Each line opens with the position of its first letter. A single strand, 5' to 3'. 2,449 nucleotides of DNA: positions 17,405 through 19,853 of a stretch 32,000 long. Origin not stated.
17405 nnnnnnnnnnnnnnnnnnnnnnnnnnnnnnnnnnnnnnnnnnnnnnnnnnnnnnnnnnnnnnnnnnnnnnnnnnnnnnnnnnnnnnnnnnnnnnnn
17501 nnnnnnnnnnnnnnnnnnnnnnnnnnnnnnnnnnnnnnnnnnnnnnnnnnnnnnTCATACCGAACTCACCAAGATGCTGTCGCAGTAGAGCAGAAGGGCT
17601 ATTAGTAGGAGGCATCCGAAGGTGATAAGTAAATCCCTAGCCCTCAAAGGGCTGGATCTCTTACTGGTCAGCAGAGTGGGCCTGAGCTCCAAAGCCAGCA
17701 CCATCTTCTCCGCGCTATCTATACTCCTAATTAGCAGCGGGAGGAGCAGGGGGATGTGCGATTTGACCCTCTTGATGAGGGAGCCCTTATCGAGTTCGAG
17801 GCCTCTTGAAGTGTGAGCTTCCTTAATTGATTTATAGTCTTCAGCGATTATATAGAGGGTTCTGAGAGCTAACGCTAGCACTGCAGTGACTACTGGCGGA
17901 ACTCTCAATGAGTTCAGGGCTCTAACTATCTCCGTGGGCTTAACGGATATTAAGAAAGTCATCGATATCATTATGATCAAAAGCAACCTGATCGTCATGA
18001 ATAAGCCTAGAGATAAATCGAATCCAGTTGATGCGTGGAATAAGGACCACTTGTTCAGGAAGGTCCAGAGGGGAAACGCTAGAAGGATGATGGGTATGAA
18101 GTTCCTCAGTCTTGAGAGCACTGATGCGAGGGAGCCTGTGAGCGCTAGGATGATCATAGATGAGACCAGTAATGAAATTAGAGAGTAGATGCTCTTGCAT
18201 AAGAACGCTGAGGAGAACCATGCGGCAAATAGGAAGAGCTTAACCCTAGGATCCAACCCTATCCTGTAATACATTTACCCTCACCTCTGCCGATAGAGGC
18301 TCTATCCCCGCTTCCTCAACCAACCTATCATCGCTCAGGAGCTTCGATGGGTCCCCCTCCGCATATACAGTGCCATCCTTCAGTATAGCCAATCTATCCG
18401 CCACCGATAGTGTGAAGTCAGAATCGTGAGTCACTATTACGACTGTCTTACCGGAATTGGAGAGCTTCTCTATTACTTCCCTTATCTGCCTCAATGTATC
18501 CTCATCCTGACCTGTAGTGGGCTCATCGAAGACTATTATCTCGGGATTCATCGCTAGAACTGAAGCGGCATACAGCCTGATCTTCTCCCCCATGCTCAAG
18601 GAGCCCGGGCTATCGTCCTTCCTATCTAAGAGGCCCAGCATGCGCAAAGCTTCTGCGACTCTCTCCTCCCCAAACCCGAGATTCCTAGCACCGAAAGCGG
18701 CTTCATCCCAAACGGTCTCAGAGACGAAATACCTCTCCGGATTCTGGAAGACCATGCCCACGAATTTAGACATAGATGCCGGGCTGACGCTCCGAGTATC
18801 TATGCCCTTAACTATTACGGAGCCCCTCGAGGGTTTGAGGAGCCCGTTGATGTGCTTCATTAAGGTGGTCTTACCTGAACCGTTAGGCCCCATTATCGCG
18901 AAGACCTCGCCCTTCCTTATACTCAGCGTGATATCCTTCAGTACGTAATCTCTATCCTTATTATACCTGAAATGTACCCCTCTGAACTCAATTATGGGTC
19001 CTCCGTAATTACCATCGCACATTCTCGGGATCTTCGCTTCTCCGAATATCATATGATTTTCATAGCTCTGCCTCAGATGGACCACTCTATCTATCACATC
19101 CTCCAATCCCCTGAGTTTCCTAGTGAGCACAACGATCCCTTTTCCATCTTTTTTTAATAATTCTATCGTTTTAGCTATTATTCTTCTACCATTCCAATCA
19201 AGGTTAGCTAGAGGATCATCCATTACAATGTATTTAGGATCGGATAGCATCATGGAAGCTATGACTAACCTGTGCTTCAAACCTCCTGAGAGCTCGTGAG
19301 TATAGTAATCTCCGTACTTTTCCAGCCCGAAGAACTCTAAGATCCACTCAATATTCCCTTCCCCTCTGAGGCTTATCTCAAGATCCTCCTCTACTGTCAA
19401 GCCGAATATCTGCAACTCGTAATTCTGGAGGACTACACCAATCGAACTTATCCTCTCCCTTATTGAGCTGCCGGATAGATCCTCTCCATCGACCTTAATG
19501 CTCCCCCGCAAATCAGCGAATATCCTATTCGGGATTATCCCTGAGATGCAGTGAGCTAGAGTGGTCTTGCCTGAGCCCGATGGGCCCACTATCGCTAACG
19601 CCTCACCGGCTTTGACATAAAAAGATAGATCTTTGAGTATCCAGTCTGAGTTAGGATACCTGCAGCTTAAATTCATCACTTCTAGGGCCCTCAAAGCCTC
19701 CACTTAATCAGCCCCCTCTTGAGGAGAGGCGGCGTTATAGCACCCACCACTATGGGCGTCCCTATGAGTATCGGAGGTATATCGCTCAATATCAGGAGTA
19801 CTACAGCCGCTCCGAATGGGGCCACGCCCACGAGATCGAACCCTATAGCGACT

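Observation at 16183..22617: purP-purP, a dedicated ECF importer, a translationally coupled PRT and a PurR-like HTH-PRT: candidate purine/AICA uptake-and-trapping module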

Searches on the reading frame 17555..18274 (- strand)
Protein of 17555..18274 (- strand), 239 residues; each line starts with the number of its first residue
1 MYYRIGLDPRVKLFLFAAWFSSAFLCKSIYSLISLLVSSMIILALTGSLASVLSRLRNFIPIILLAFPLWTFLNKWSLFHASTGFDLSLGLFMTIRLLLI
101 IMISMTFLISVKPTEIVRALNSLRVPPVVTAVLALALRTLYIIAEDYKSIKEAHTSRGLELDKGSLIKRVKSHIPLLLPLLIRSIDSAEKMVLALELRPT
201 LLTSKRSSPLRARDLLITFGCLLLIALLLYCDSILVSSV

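Call 3: search_protein_families(library=pfam, proteins=[window:17555-18274:-], max_evalue=0.01)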
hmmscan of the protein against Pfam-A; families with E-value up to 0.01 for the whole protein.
window:17555-18274:- (239 aa): 1 family
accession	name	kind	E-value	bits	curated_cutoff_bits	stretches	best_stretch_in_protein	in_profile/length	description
PF02361.21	CbiQ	-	3.2e-25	89.5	25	1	7-198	8-206/216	Cobalt transport protein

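Call 4: search_protein_families(library=ncbifam, proteins=[window:17555-18274:-], max_evalue=0.01)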
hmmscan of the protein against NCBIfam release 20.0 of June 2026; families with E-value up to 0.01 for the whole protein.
window:17555-18274:- (239 aa): 1 family
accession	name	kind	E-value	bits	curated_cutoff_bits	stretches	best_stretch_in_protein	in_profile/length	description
TIGR02454.1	ECF_T_CbiQ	equivalog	6.3e-19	68.6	111.8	1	7-198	1-200/200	cobalt ECF transporter T component CbiQ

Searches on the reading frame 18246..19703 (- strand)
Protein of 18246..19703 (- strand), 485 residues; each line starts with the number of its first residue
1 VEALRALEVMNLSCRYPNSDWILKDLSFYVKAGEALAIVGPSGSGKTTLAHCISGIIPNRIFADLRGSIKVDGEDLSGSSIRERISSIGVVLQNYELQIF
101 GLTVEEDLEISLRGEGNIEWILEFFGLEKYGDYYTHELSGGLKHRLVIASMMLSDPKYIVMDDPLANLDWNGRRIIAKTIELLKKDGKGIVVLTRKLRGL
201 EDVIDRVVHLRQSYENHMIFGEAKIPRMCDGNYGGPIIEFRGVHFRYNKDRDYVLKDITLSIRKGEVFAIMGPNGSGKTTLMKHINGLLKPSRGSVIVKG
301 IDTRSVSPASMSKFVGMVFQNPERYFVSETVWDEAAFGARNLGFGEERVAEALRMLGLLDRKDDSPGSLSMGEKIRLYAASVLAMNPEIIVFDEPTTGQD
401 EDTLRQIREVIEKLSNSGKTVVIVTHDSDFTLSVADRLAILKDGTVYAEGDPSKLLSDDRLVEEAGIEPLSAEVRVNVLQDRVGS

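Call 3: search_protein_families(library=pfam, proteins=[window:18246-19703:-], max_evalue=0.01)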
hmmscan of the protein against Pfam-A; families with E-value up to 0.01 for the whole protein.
window:18246-19703:- (485 aa): 51 families (the best 25 are shown)
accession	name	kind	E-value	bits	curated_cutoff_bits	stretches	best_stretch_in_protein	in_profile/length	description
PF00005.33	ABC_tran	-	7.7e-56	188.9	25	2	255-397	1-137/137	ABC transporter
PF13304.12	AAA_21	-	3.2e-14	54.1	27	2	322-427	207-299/304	AAA domain, putative AbiEii toxin, Type IV TA system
PF02463.25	SMC_N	-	4.1e-12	46.4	40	1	257-433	17-204/220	RecF/RecN/SMC N terminal domain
PF13555.12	AAA_29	-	5e-09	36.2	27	1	260-293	17-50/61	P-loop containing region of AAA domain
PF13476.12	AAA_23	-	8.4e-09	36.8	27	1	264-287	18-41/201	AAA domain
PF03266.21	NTPase_1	-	1.1e-08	35.5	23.9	0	385-447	94-153/168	NTPase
PF13479.12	AAA_24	-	7.1e-08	33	27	0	36-70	5-35/195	AAA domain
PF13175.12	AAA_15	-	1.5e-07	31.8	32.1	0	255-292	14-50/374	AAA ATPase domain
PF01078.27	Mg_chelatase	-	1.5e-07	31.5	20.3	1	35-61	24-50/207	Magnesium chelatase, subunit ChlI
PF13481.12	AAA_25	-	1.8e-07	31.4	27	1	5-50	8-50/195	AAA domain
PF00004.35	AAA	-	1.9e-07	32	21.2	0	38-77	3-35/131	ATPase family associated with various cellular activities (AAA)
PF13191.12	AAA_16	-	2.8e-07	31.6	32.6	0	264-318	21-73/167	AAA ATPase domain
PF13166.12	AAA_13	-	3.2e-07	29.9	36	0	386-438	526-581/713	AAA domain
PF13401.12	AAA_22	-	6.3e-07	30.2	27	0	266-300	6-38/130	AAA domain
PF01637.24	ATPase_2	-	1.3e-06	28.8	33.2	1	250-424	3-115/225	ATPase domain predominantly from Archaea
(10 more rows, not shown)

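Call 4: search_protein_families(library=ncbifam, proteins=[window:18246-19703:-], max_evalue=0.01)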
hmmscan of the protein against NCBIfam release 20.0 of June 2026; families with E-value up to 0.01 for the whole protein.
window:18246-19703:- (485 aa): 233 families (the best 25 are shown)
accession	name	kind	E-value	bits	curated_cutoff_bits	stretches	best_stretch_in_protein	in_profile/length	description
TIGR04520.1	ECF_ATPase_1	equivalog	2.5e-96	322.3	315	2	238-472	1-241/269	energy-coupling factor transporter ATPase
TIGR04521.1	ECF_ATPase_2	equivalog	5.9e-90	301.1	330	2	238-469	1-246/279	energy-coupling factor transporter ATPase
NF010156.0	PRK13635.1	equivalog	7.7e-81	271.3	392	2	237-474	5-247/279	energy-coupling factor ABC transporter ATP-binding protein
TIGR01166.1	cbiO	subfamily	8.1e-80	266.8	211.8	2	250-430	3-189/190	cobalt ABC transporter, ATP-binding protein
NF010171.0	PRK13652.1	equivalog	5.4e-79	265.2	476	2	237-467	3-237/277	cobalt transporter ATP-binding subunit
NF010158.0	PRK13637.1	equivalog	6.2e-69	232.3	390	2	242-468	7-245/287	energy-coupling factor transporter ATPase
NF010170.0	PRK13651.1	equivalog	4.6e-66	222.9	432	4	311-471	103-268/308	cobalt transporter ATP-binding subunit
TIGR02673.1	FtsE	equivalog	1.1e-65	221.3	264.85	2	237-444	1-213/214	cell division ATP-binding protein FtsE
NF010157.0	PRK13636.1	equivalog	1.9e-65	220.9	463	2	237-464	5-238/285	cobalt transporter ATP-binding subunit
TIGR01188.1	drrA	subfamily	9.2e-63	212.3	312.45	2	255-456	9-212/302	daunorubicin resistance ABC transporter, ATP-binding protein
NF010167.0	PRK13648.1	subfamily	1.5e-62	211.4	241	2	236-468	6-242/269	energy-coupling factor transporter ATPase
TIGR03375.1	type_I_sec_LssB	subfamily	2.3e-62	211.3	693.1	2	238-457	466-690/696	type I secretion system permease/ATPase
NF007027.0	PRK09493.1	equivalog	4.6e-62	209.5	379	2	237-458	1-226/240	glutamine ABC transporter ATP-binding protein GlnQ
TIGR03258.1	PhnT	equivalog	5e-62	210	499.15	2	249-456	18-228/359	2-aminoethylphosphonate ABC transport system ATP-binding subunit PhnT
NF010155.0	PRK13634.1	equivalog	6.2e-62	209.5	413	2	238-468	3-246/290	energy-coupling factor ABC transporter ATP-binding protein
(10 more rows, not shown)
